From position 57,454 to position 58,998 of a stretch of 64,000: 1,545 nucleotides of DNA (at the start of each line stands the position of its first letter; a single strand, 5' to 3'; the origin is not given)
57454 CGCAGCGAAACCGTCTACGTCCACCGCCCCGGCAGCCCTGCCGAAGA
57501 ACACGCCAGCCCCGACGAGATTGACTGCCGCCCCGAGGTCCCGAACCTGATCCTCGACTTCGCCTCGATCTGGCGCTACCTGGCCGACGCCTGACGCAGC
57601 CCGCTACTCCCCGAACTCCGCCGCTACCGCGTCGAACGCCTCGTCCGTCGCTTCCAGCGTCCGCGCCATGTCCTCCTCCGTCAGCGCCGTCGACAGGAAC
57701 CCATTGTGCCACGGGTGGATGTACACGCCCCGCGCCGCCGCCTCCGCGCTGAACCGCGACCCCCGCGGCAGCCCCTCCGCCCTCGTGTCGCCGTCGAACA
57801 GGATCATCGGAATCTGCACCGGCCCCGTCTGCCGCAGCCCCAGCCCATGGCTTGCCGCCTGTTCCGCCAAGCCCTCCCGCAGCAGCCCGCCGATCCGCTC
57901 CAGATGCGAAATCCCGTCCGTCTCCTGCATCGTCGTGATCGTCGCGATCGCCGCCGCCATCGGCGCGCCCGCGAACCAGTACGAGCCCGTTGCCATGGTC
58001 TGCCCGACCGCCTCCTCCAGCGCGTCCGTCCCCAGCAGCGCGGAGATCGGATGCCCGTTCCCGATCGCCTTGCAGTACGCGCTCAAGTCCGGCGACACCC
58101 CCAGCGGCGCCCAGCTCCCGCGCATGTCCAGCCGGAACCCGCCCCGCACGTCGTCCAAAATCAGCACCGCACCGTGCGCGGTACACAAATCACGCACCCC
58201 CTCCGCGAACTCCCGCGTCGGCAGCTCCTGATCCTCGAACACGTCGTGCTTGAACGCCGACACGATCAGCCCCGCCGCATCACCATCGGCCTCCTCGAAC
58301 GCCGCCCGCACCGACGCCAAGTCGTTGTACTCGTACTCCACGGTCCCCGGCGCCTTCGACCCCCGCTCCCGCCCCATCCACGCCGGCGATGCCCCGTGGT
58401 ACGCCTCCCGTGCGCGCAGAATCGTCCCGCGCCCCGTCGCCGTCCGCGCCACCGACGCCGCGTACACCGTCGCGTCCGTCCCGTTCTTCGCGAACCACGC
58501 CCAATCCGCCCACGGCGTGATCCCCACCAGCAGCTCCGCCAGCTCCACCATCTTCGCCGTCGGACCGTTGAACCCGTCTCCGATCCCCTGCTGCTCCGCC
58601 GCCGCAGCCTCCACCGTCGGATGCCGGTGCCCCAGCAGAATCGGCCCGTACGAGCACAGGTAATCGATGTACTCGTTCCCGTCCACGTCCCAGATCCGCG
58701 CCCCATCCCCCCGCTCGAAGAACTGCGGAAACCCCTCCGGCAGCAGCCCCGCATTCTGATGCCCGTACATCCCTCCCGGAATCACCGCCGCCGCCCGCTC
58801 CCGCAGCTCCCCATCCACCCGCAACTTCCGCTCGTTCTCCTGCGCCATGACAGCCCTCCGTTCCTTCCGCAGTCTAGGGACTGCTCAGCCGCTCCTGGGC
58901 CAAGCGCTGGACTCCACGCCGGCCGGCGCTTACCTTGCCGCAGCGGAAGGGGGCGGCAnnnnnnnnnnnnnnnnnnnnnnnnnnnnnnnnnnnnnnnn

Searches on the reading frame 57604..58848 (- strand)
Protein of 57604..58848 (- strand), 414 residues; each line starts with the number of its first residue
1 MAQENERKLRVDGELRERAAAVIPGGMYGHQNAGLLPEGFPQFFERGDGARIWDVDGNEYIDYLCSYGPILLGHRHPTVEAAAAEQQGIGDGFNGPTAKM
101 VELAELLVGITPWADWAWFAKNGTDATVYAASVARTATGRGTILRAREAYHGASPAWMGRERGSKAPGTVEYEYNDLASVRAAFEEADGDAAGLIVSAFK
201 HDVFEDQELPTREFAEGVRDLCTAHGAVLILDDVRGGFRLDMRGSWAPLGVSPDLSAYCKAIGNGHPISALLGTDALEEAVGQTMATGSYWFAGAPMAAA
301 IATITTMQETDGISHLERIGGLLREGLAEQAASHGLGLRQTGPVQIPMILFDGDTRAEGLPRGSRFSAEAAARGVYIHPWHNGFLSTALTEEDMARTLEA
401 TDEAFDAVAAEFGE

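Call 33: find_encoding_contigs(protein=window:57604-58848:-, flank=5000, max_places=6)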
Protein window:57604-58848:- (414 aa): no gene with exactly this product is on record in the collection.
